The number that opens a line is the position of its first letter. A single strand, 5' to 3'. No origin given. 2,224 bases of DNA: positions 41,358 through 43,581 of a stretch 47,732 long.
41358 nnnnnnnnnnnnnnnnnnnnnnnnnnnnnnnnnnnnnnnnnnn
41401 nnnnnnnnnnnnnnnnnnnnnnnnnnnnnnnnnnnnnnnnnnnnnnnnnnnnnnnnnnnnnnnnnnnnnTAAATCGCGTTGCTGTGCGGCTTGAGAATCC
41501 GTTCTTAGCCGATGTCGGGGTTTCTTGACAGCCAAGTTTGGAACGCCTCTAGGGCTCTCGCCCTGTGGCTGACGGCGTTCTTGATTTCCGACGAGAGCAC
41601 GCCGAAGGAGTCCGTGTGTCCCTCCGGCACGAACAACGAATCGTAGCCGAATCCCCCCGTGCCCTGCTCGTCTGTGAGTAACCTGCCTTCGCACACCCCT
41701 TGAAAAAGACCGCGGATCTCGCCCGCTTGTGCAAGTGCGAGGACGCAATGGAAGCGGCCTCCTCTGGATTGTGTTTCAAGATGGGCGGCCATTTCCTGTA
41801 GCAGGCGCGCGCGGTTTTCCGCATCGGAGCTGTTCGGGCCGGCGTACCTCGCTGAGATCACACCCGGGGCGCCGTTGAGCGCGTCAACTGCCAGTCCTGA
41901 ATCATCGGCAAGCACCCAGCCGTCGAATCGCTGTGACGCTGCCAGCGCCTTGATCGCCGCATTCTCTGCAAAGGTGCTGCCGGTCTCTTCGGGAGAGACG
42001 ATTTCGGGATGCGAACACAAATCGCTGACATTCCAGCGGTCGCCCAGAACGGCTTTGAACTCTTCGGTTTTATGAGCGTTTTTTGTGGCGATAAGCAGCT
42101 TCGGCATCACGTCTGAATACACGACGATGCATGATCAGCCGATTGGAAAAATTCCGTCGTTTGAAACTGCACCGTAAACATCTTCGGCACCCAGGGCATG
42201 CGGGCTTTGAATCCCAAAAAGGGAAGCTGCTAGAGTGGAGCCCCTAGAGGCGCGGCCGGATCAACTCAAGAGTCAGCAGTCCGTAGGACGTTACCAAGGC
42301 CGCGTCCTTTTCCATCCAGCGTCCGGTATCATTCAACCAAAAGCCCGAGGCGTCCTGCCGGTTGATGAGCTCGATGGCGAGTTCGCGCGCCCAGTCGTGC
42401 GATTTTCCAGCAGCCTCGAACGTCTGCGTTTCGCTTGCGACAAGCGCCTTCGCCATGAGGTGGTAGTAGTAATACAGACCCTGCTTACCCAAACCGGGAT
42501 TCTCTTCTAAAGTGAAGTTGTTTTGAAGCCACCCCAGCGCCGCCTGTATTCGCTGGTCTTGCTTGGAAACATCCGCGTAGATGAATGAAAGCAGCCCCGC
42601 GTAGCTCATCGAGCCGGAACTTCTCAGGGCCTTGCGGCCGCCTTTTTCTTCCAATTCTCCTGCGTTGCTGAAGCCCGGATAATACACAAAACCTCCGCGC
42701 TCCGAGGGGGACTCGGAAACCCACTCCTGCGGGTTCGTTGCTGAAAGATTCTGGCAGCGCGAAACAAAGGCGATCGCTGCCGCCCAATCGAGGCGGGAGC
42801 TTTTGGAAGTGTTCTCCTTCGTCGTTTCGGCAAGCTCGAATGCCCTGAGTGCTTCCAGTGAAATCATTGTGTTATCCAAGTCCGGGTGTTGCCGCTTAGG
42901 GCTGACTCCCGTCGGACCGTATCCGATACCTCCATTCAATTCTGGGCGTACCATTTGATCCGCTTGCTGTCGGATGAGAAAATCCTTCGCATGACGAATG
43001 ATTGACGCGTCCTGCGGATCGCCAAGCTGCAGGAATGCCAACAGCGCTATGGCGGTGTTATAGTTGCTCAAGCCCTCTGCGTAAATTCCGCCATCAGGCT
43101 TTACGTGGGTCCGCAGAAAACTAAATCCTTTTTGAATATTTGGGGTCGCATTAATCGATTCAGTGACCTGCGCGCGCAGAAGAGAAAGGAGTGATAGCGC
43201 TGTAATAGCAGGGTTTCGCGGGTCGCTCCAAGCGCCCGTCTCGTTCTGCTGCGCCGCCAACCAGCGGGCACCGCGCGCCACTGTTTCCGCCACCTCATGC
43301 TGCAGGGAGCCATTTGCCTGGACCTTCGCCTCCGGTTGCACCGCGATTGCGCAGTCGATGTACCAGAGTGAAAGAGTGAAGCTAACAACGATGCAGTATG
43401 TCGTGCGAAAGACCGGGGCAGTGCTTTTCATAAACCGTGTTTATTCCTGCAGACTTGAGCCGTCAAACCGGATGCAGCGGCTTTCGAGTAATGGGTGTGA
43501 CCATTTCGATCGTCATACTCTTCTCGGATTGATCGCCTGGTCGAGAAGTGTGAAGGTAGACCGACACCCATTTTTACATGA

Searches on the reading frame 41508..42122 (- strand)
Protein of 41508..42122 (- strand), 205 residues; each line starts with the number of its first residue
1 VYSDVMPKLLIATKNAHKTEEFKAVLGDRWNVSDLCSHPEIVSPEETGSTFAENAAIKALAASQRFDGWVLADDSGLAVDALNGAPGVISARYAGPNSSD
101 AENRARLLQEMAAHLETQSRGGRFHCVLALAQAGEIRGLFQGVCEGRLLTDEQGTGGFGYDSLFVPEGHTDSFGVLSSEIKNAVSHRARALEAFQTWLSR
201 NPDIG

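Call 9: search_protein_families(library=pfam, proteins=[window:41508-42122:-], max_evalue=0.001)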
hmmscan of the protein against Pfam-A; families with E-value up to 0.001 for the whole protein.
window:41508-42122:- (205 aa): 1 family
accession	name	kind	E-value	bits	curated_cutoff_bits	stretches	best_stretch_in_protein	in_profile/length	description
PF01725.21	Ham1p_like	-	1.3e-59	201.7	22.5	1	9-197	1-186/186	Ham1 family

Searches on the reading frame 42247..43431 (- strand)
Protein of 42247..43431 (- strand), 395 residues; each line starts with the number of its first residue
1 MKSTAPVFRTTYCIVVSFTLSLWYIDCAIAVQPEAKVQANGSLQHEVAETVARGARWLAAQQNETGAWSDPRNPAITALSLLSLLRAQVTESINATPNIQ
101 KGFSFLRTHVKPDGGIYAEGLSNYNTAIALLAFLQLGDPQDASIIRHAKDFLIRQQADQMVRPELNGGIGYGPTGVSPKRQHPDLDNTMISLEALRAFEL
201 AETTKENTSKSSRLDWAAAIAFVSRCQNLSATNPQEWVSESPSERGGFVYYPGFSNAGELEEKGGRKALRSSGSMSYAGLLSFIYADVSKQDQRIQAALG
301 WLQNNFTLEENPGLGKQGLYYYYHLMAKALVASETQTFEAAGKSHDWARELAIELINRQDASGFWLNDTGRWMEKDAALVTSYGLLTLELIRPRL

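Call 9: search_protein_families(library=pfam, proteins=[window:42247-43431:-], max_evalue=0.001)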
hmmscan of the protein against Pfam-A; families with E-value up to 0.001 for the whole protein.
window:42247-43431:- (395 aa): 1 family
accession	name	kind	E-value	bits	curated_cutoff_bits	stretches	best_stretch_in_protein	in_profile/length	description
PF13243.12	SQHop_cyclase_C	-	1.5e-08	34.5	26.1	0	89-157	152-221/319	Squalene-hopene cyclase C-terminal domain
